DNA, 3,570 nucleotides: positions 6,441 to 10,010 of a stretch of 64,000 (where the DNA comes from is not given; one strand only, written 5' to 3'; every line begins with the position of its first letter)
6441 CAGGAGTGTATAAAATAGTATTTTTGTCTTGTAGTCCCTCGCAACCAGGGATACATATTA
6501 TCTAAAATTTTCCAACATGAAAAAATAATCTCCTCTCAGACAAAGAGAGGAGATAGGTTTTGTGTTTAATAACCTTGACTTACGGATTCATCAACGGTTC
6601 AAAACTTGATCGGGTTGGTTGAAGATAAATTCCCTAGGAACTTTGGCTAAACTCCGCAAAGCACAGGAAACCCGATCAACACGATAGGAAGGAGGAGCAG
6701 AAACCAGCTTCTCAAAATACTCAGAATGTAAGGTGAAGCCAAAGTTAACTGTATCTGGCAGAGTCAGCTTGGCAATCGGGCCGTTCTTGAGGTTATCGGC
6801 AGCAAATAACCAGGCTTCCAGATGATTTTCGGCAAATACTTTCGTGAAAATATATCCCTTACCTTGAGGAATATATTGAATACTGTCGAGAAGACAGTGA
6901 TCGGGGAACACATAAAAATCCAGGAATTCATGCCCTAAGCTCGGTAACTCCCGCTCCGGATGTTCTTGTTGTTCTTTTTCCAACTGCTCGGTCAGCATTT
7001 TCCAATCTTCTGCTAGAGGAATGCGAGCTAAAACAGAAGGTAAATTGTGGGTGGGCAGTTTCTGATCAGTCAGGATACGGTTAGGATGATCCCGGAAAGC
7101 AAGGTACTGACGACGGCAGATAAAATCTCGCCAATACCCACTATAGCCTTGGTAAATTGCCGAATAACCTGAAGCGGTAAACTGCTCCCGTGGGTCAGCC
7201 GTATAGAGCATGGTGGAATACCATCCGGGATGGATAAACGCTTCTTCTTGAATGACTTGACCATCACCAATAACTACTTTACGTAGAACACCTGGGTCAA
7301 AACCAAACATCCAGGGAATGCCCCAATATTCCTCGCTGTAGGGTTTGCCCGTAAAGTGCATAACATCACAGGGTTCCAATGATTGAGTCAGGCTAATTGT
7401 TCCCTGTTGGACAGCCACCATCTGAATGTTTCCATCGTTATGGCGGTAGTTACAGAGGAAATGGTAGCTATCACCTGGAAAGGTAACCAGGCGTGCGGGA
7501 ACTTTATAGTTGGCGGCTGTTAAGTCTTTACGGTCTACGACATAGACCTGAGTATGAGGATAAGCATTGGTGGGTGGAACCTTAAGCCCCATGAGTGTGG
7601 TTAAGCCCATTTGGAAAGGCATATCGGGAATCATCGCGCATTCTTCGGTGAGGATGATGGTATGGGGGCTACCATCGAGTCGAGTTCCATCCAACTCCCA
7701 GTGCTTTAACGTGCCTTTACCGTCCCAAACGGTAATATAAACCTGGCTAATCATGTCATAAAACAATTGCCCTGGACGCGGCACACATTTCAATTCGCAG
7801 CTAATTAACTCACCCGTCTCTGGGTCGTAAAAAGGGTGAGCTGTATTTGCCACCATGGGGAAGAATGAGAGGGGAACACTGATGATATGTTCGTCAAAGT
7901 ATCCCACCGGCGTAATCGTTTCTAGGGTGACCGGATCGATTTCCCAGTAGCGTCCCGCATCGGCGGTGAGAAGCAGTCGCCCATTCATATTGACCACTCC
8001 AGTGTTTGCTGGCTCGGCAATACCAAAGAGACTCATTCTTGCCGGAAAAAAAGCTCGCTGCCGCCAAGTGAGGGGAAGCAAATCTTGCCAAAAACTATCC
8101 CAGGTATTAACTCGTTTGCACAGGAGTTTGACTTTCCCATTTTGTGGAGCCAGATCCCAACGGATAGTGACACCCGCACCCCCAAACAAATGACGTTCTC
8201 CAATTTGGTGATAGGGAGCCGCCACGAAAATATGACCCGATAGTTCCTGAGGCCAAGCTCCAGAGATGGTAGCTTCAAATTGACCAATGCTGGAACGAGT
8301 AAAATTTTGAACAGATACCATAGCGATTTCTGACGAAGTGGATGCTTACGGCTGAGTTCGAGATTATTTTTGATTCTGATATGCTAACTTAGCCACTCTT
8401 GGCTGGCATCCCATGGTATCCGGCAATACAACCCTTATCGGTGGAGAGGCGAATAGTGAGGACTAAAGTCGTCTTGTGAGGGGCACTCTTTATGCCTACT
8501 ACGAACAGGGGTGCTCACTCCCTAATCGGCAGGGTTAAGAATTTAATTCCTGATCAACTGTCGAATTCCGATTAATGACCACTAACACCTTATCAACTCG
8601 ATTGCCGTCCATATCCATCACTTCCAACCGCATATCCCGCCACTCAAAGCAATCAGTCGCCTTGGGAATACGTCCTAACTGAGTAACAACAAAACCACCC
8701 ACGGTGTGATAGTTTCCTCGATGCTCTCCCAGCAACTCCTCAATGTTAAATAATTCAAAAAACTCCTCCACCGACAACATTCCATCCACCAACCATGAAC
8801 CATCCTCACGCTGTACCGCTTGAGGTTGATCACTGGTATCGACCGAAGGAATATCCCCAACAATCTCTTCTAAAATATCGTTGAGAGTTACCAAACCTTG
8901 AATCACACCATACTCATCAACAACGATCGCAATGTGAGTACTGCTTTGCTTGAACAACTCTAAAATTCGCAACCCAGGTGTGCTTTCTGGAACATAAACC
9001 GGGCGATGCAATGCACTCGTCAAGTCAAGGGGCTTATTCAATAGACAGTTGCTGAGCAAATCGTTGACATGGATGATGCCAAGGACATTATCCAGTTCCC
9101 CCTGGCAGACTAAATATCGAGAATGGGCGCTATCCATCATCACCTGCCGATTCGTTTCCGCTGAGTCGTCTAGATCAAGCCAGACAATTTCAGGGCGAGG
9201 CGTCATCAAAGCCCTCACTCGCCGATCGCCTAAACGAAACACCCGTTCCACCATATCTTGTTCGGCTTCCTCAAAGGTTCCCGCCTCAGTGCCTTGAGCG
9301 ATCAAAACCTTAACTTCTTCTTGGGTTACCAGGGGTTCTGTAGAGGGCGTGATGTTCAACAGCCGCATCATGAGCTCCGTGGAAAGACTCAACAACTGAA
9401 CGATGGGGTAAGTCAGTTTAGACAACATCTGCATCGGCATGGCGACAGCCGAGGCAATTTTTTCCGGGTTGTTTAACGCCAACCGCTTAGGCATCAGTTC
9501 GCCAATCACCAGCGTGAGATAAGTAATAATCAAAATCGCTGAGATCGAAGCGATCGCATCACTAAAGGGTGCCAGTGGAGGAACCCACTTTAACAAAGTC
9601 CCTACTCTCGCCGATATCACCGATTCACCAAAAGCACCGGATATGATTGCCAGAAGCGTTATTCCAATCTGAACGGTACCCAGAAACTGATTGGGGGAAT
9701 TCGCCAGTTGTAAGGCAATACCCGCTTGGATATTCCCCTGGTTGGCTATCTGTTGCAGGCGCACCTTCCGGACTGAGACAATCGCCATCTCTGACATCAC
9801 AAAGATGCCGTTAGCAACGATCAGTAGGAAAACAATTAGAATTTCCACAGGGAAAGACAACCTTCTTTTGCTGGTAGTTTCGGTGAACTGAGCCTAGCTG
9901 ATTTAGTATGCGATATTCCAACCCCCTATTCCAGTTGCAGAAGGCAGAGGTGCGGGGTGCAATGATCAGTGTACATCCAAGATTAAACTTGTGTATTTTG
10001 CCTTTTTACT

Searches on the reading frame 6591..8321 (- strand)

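Call 77: search_protein_families(library=pfam, proteins=[window:6591-8321:-], max_evalue=0.00001)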
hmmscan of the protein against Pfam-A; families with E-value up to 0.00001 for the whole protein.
window:6591-8321:- (576 aa): 1 family
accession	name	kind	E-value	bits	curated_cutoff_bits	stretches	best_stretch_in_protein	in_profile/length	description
PF03055.21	RPE65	-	5e-28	98.8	27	1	16-306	13-289/469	Retinal pigment epithelial membrane protein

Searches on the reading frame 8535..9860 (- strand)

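Call 77: search_protein_families(library=pfam, proteins=[window:8535-9860:-], max_evalue=0.00001)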
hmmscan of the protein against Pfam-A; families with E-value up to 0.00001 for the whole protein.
window:8535-9860:- (441 aa): 3 families
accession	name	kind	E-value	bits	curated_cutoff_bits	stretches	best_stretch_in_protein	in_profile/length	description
PF01595.25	CNNM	-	6.1e-48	163.3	28.4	1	8-200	1-181/181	Cyclin M transmembrane N-terminal domain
PF03471.22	CorC_HlyC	-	7.2e-21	74.4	27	1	350-429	2-79/81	Transporter associated domain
PF00571.33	CBS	-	1.1e-15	58.2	24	1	286-334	8-56/57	CBS domain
